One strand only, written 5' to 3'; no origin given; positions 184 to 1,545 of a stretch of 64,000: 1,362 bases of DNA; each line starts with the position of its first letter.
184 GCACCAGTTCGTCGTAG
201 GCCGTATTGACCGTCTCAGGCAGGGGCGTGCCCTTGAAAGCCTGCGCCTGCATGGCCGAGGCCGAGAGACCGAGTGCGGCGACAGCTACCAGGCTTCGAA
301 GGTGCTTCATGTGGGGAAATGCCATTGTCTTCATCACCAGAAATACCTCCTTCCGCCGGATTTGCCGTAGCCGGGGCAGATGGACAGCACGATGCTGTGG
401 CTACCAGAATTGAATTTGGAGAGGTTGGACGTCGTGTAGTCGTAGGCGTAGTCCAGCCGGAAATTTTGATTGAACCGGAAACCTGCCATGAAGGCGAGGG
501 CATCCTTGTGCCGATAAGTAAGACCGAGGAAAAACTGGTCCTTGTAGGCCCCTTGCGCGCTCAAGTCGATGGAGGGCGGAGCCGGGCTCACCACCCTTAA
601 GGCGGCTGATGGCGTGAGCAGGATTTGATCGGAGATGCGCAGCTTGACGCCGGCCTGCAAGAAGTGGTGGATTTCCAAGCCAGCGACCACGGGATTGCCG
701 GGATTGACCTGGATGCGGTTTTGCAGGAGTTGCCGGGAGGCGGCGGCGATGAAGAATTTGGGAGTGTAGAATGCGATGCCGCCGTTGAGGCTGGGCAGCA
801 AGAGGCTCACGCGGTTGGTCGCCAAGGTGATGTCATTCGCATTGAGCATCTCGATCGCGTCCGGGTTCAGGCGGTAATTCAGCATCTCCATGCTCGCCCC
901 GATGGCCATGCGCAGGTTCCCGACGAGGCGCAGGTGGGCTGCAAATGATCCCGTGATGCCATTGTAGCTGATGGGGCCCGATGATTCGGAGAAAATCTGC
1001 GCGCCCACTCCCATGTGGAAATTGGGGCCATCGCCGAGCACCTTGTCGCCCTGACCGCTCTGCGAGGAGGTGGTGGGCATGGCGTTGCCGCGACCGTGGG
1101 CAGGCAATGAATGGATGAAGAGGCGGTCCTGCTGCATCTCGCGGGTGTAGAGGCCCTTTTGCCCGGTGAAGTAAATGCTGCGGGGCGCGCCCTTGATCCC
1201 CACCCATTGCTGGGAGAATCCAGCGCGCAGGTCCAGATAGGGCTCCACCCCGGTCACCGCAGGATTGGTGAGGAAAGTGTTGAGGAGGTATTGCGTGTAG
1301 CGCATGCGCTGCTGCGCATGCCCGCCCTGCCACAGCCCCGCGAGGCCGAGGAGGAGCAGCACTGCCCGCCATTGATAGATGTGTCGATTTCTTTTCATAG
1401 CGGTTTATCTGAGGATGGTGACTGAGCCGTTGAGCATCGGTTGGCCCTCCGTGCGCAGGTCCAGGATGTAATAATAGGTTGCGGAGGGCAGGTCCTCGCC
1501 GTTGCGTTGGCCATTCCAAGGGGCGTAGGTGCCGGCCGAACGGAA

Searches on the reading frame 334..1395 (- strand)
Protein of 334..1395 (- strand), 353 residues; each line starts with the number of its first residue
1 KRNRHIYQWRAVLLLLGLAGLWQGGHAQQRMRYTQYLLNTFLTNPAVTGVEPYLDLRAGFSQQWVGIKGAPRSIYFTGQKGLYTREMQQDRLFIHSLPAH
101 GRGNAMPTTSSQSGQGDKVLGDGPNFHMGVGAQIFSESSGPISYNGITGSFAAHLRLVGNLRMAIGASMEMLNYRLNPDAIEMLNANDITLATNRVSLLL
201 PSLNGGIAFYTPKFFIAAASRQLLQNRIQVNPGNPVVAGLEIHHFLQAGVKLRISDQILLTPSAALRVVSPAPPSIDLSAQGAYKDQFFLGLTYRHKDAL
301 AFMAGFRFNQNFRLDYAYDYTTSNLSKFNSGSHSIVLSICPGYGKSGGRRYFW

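Call 95: search_protein_families(library=padloc, alignment_id=A4, max_evalue=0.00001)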
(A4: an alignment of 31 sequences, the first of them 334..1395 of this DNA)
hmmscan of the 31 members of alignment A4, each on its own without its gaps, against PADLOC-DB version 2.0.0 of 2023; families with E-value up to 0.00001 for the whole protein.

A. member 1, window:334-1395:- (353 aa): 0 families

B. families by the number of members that match (of 31 scanned): 1 family
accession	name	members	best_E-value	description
PDLC02987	caspase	1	6.6e-13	-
